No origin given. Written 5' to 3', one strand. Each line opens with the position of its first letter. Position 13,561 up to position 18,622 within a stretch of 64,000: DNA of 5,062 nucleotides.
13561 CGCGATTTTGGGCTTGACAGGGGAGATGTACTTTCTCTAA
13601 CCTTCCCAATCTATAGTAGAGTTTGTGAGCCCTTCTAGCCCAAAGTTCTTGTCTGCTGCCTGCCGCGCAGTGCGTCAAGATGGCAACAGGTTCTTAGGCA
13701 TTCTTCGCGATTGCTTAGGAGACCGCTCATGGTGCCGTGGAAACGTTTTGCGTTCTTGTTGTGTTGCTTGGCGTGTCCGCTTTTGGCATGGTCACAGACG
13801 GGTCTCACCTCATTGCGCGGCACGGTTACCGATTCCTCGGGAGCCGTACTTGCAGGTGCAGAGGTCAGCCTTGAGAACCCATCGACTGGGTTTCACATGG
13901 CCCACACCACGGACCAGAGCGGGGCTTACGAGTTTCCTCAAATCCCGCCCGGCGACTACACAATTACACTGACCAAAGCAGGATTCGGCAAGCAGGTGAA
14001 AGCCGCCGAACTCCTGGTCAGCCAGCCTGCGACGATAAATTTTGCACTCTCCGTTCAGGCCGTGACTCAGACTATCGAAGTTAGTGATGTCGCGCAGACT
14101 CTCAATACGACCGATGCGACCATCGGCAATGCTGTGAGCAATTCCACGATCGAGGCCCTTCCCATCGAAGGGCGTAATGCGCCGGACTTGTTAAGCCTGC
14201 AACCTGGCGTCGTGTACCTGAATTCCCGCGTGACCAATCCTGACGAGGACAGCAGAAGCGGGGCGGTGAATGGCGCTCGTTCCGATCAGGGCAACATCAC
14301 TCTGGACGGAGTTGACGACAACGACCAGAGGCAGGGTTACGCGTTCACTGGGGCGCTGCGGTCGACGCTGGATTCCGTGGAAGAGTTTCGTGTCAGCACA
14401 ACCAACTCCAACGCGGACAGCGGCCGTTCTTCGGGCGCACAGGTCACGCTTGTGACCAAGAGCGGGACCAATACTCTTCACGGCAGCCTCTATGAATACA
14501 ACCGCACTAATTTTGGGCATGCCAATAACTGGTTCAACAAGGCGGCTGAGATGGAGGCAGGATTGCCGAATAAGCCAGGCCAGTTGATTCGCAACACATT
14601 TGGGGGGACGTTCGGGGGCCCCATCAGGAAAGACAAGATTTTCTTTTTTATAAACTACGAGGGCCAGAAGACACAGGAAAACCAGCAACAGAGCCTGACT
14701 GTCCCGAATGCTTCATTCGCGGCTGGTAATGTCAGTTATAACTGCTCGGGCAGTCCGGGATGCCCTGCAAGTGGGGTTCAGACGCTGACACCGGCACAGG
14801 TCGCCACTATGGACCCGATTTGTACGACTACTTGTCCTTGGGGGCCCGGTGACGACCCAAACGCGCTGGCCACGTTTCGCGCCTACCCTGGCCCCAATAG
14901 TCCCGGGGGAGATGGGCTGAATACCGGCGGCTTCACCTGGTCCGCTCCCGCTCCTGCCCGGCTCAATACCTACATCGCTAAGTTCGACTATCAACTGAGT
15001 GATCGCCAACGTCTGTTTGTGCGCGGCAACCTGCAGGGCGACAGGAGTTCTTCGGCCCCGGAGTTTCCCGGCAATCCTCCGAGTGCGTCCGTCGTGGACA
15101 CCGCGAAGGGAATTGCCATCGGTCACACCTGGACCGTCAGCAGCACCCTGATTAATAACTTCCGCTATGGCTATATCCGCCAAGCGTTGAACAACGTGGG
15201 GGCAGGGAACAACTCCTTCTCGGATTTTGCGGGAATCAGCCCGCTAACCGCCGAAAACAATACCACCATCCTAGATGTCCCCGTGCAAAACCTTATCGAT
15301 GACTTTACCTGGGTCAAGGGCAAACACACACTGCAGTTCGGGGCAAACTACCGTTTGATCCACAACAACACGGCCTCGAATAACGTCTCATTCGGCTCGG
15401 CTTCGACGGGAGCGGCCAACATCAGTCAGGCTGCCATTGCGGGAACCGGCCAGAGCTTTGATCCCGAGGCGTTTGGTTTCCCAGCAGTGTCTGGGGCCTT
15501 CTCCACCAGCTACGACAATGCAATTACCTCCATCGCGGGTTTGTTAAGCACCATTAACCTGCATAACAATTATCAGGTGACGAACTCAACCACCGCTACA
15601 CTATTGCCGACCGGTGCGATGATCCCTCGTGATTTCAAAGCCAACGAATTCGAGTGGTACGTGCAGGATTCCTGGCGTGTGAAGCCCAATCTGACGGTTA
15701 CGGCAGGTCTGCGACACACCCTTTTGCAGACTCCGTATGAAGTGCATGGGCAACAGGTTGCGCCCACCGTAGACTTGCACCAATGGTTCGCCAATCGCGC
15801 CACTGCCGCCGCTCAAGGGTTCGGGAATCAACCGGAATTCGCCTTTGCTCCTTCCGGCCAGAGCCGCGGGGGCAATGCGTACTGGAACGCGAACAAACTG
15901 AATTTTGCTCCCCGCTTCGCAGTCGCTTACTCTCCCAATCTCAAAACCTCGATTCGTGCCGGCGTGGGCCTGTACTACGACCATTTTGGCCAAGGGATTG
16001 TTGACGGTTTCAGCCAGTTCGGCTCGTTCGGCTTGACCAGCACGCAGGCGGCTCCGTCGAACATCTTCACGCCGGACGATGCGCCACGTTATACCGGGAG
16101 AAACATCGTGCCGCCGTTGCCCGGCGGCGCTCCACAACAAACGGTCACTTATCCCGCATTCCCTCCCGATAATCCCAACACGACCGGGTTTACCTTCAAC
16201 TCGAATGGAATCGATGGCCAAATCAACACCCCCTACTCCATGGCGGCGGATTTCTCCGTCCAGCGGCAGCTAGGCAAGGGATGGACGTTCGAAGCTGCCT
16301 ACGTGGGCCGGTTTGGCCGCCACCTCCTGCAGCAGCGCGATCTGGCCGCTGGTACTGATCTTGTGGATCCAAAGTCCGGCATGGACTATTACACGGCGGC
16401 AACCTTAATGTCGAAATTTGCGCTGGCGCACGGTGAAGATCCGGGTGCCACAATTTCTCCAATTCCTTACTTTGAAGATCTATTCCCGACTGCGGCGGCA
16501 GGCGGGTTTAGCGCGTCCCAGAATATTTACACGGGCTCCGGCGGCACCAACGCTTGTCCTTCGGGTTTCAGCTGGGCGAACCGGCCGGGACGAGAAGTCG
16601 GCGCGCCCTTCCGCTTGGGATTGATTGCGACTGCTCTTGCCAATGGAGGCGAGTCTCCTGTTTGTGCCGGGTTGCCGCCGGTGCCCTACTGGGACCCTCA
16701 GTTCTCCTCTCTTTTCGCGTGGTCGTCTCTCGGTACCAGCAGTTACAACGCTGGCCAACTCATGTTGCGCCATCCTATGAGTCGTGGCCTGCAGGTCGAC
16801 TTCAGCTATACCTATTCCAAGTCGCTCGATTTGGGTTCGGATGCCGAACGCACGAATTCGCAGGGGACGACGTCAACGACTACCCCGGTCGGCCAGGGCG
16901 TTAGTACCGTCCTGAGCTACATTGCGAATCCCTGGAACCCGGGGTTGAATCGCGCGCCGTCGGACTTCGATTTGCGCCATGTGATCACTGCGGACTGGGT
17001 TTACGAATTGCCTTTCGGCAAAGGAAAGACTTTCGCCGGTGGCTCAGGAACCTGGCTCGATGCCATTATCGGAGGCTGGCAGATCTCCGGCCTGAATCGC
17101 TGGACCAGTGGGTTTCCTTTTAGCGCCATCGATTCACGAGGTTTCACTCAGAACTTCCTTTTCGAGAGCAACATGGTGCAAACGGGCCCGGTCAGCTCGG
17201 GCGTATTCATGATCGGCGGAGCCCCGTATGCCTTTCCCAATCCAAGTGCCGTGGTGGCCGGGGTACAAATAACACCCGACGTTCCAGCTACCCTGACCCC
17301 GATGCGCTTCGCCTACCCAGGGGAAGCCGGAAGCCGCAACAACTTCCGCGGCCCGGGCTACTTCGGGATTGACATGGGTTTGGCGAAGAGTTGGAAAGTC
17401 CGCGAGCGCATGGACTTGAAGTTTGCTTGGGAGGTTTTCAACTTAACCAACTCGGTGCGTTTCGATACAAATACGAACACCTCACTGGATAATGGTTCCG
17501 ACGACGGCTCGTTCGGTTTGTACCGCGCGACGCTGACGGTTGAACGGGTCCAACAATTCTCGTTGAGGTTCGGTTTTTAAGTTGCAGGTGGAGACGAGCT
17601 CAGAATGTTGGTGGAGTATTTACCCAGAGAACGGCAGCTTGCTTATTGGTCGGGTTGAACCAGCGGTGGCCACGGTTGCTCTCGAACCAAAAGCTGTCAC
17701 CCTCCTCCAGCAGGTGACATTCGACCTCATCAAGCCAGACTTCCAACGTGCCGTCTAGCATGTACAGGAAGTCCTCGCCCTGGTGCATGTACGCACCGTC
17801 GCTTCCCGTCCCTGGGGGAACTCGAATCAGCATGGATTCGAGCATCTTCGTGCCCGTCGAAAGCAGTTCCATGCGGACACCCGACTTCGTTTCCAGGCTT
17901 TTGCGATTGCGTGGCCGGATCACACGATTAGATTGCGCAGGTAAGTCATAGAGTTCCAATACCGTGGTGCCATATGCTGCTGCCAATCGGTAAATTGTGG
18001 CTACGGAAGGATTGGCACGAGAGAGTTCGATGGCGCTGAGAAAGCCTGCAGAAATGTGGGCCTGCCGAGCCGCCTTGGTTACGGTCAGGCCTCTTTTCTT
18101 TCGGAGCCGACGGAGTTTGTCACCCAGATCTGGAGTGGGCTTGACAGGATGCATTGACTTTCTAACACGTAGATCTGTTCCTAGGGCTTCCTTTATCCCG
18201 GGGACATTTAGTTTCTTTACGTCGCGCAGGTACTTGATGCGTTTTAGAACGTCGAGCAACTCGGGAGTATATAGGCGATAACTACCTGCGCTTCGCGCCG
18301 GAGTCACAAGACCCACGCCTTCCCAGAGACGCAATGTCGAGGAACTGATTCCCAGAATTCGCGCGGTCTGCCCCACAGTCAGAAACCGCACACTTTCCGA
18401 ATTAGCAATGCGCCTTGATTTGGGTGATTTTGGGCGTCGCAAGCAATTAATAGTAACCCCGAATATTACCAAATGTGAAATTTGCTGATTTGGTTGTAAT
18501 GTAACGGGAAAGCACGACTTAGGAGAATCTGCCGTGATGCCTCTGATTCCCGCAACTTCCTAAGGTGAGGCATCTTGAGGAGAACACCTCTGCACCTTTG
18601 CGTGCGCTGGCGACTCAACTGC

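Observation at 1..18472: Candidate export-only amine/polyamine (possibly gamma-glutamyl-amine) scavenging locus: 2 giant TBDRs + GGT + four Tat-exported SpdH-like flavoproteins + NTF2 protein + PuuR-like regulator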

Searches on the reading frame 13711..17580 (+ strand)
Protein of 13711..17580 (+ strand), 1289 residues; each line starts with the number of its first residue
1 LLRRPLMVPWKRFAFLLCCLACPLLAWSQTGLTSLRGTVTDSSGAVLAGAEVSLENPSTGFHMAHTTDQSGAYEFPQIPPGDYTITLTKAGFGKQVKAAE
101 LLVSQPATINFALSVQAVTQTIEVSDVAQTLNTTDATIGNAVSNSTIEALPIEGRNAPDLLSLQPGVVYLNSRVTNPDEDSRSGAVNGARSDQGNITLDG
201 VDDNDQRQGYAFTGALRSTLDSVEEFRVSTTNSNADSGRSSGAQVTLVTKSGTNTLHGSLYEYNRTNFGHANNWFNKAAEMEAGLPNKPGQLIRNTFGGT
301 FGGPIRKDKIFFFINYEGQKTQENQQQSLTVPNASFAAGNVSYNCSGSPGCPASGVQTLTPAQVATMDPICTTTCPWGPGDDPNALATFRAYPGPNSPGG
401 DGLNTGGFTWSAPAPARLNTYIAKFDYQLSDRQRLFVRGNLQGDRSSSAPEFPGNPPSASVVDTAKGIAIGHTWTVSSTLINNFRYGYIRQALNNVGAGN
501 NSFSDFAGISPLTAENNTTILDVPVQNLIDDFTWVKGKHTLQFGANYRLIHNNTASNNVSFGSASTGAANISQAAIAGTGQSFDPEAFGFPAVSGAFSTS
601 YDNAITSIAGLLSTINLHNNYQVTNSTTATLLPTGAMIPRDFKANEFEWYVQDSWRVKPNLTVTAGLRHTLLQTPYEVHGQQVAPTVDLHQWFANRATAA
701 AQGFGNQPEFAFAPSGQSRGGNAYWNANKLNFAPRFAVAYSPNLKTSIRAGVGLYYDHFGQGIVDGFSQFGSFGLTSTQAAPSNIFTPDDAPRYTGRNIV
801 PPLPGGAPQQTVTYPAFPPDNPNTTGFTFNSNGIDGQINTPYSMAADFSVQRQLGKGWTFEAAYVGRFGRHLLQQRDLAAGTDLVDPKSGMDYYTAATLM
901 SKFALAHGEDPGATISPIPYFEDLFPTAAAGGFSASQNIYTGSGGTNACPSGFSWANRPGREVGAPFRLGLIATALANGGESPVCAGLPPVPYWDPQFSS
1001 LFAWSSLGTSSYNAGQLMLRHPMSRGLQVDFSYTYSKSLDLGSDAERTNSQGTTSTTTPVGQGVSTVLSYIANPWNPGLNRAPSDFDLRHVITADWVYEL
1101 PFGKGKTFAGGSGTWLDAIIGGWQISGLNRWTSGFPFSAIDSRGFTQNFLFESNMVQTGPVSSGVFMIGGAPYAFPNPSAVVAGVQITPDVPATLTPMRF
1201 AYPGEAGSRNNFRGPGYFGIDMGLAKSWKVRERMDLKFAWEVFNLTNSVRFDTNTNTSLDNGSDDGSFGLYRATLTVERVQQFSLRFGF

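Call 6: search_protein_families(library=pfam, proteins=[window:13711-17580:+], max_evalue=0.01)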
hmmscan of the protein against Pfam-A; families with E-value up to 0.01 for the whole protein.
window:13711-17580:+ (1289 aa): 7 families
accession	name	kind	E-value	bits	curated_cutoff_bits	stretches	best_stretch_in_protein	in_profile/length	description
PF25183.1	OMP_b-brl_4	-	5.9e-148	495.1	30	1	248-1274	1-830/838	Outer membrane beta barrel domain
PF13620.12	CarboxypepD_reg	-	3e-20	72.8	32.3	1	34-114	1-82/82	Carboxypeptidase regulatory-like domain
PF13715.12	CarbopepD_reg_2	-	1.9e-08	34.7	32.2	1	36-117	2-80/88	CarboxypepD_reg-like domain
PF17210.9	SdrD_B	-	2.3e-05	25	29.7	1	41-89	18-66/112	SdrD B-like domain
PF17802.7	SpaA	-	0.00022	21.7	23.1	1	39-93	7-64/91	Prealbumin-like fold domain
PF14686.12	fn3_3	-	0.00032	20.9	24.4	1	44-109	8-73/75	Polysaccharide lyase family 4, domain II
PF24025.1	Ig_DR_A0283-like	-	0.0058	17.4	27.1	0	31-87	6-62/102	DR_A0283-like, Ig-like domain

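Call 7: search_protein_families(library=ncbifam, proteins=[window:13711-17580:+], max_evalue=0.01)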
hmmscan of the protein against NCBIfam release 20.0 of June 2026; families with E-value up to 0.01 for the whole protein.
window:13711-17580:+ (1289 aa): 1 family
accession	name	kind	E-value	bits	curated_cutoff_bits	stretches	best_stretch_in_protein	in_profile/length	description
NF052345.1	S_layer_anammox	exception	2.1e-08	32.1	1400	1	30-148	1310-1426/1596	Kustd1514 family S-layer glycoprotein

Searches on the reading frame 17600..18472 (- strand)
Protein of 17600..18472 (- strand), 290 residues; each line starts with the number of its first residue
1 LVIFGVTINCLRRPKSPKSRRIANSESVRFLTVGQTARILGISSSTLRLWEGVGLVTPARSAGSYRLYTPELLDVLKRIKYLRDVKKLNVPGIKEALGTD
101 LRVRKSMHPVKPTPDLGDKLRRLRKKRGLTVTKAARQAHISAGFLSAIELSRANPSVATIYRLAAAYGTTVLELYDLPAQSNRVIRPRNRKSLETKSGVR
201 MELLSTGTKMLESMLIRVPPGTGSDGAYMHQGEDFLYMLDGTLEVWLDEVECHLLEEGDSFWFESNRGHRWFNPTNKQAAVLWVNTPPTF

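Call 6: search_protein_families(library=pfam, proteins=[window:17600-18472:-], max_evalue=0.01)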
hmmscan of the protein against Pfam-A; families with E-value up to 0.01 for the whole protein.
window:17600-18472:- (290 aa): 9 families
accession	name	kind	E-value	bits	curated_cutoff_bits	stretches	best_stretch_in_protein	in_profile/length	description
PF13411.12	MerR_1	-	4.1e-17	62.5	21.6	1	32-97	2-66/69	MerR HTH family regulatory protein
PF07883.17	Cupin_2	-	8.3e-17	61.1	27.2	1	215-284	2-69/70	Cupin domain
PF13560.12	HTH_31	-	2.6e-14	53.7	27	1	115-172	1-59/64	Helix-turn-helix domain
PF01381.28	HTH_3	-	3.5e-12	46.6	23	1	120-174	1-55/55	Helix-turn-helix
PF12844.13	HTH_19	-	4.4e-10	39.8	30.2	1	117-170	1-54/64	Helix-turn-helix domain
PF00376.29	MerR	-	2.8e-09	37.1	28.2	1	32-68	1-38/38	MerR family regulatory protein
PF13413.12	HTH_25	-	5.9e-05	23.3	24.6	1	120-150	2-32/62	Helix-turn-helix domain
PF13443.12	HTH_26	-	0.00025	21.7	22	1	119-179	1-62/63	Cro/C1-type HTH DNA-binding domain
PF12728.13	HTH_17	-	0.0039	17.8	27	0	30-50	1-21/51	Helix-turn-helix domain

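Call 7: search_protein_families(library=ncbifam, proteins=[window:17600-18472:-], max_evalue=0.01)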
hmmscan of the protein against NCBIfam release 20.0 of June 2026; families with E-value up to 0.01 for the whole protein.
window:17600-18472:- (290 aa): 25 families
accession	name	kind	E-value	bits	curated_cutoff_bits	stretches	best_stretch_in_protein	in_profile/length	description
NF007408.0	PRK09943.1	equivalog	3e-15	56.3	211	1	116-290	8-185/185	HTH-type transcriptional regulator PuuR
NF047375.1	HeatShock_HspR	equivalog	5e-11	42.4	105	1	31-103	4-76/92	heat shock protein transcriptional repressor HspR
NF006015.0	PRK08154.1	subfamily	4.2e-08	32.7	204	1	115-177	30-92/314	anaerobic benzoate catabolism transcriptional regulator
NF047377.1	heat_HspR_dupli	exception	1.8e-07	30.9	300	1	36-97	11-72/214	heat shock protein transcriptional repressor HspR, fused homodimer type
TIGR02044.1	CueR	equivalog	2.8e-07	30.6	147.4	1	32-85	2-56/127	Cu(I)-responsive transcriptional regulator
NF050798.1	TF_FtsR_Actino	equivalog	2.2e-06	27.9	150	1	42-148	17-128/223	transcriptional regulator FtsR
TIGR02047.1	CadR-PbrR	equivalog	5.5e-06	26.4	151.45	1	32-89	2-57/127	Cd(II)/Pb(II)-responsive transcriptional regulator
TIGR03070.1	couple_hipB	subfamily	1.2e-05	25.1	71.65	1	115-169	2-56/58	type II toxin-antitoxin system Y4mF family antitoxin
TIGR02043.1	ZntR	equivalog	1.5e-05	25.2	167.95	1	31-101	2-72/131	Zn(2+)-responsive transcriptional regulator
TIGR01950.1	SoxR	equivalog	1.9e-05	24.4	116.9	1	31-98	2-68/142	redox-sensitive transcriptional activator SoxR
NF052513.1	TransRegCarH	equivalog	3.6e-05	23.2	400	1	32-81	8-58/274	HTH-type transcriptional repressor CarH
NF007069.0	PRK09514.1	equivalog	6.2e-05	23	143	1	32-100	3-71/141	Zn(2+)-responsive transcriptional regulator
NF046032.1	TransRegSlrRBacil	equivalog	8.2e-05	22.7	250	1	119-177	5-64/149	HTH-type transcriptional regulator SlrR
NF041951.1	phage_RstR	subfamily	0.00011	22.4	80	1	116-173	3-60/108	RstR family transcriptional repressor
NF007590.0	PRK10227.1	equivalog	0.00011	22.2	244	1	33-85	3-56/135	Cu(I)-responsive transcriptional regulator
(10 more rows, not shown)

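Call 89: find_homologous_proteins(query=window:17600-18391:-, max_evalue=1e-10)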
Query window:17600-18391:- (263 aa): 4250 proteins with E <= 1e-10 among 5564 candidates; the best 120 are listed.
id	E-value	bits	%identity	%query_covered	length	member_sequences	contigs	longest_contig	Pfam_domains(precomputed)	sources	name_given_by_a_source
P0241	1.1e-164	564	96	100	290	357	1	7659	PF00376.30,PF13411.13,PF12844.14,PF07883.18,PF01381.29,PF13560.13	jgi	-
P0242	1.7e-158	544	92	100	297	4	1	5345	PF00376.30,PF13411.13,PF12844.14,PF07883.18,PF01381.29,PF13560.13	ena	-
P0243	3.9e-155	533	90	100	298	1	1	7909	PF00376.30,PF13411.13,PF12844.14,PF07883.18,PF01381.29,PF13560.13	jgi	jgi:DNA-binding transcriptional MerR regulator/quercetin dioxygenase-like cupin family protein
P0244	4.3e-155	533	90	100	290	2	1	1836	PF00376.30,PF13411.13,PF12844.14,PF13413.13,PF07883.18,PF01381.29,PF13560.13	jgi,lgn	-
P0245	1.1e-154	531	90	100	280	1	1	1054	PF00376.30,PF13411.13,PF12844.14,PF07883.18,PF01381.29,PF13560.13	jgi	jgi:DNA-binding transcriptional MerR regulator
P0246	2.7e-154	530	92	98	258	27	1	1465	PF00376.30,PF13411.13,PF12844.14,PF07883.18,PF01381.29,PF13560.13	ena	-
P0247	3.0e-154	530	91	98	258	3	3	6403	PF00376.30,PF13411.13,PF12844.14,PF13413.13,PF07883.18,PF01381.29,PF13560.13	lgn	-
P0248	5.8e-154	529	90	100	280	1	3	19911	PF00376.30,PF13411.13,PF12844.14,PF07883.18,PF01381.29,PF13560.13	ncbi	ncbi:MAG: cupin domain-containing protein [Candidatus Sulfotelmatobacter sp.]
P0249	4.6e-153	526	91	98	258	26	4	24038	PF00376.30,PF13411.13,PF12844.14,PF07883.18,PF01381.29,PF13560.13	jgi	jgi:DNA-binding transcriptional MerR regulator/quercetin dioxygenase-like cupin family protein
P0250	1.4e-152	524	90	100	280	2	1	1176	PF00376.30,PF13411.13,PF12844.14,PF13413.13,PF07883.18,PF01381.29,PF13560.13,PF13443.13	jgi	-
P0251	5.2e-152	523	89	100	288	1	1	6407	PF00376.30,PF13411.13,PF12844.14,PF07883.18,PF01381.29,PF13560.13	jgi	jgi:DNA-binding transcriptional MerR regulator/quercetin dioxygenase-like cupin family protein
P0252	7.8e-152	522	90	100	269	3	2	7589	PF00376.30,PF13411.13,PF12844.14,PF13413.13,PF07883.18,PF01381.29,PF13560.13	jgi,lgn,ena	-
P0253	2.1e-151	521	89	100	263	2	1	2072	PF00376.30,PF13411.13,PF12844.14,PF07883.18,PF01381.29,PF13560.13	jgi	jgi:DNA-binding transcriptional MerR regulator/quercetin dioxygenase-like cupin family protein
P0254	2.9e-151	520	89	100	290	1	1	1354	PF00376.30,PF13411.13,PF12844.14,PF07883.18,PF01381.29,PF13560.13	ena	-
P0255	3.8e-151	520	88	100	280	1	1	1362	PF00376.30,PF13411.13,PF12844.14,PF07883.18,PF01381.29,PF13560.13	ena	-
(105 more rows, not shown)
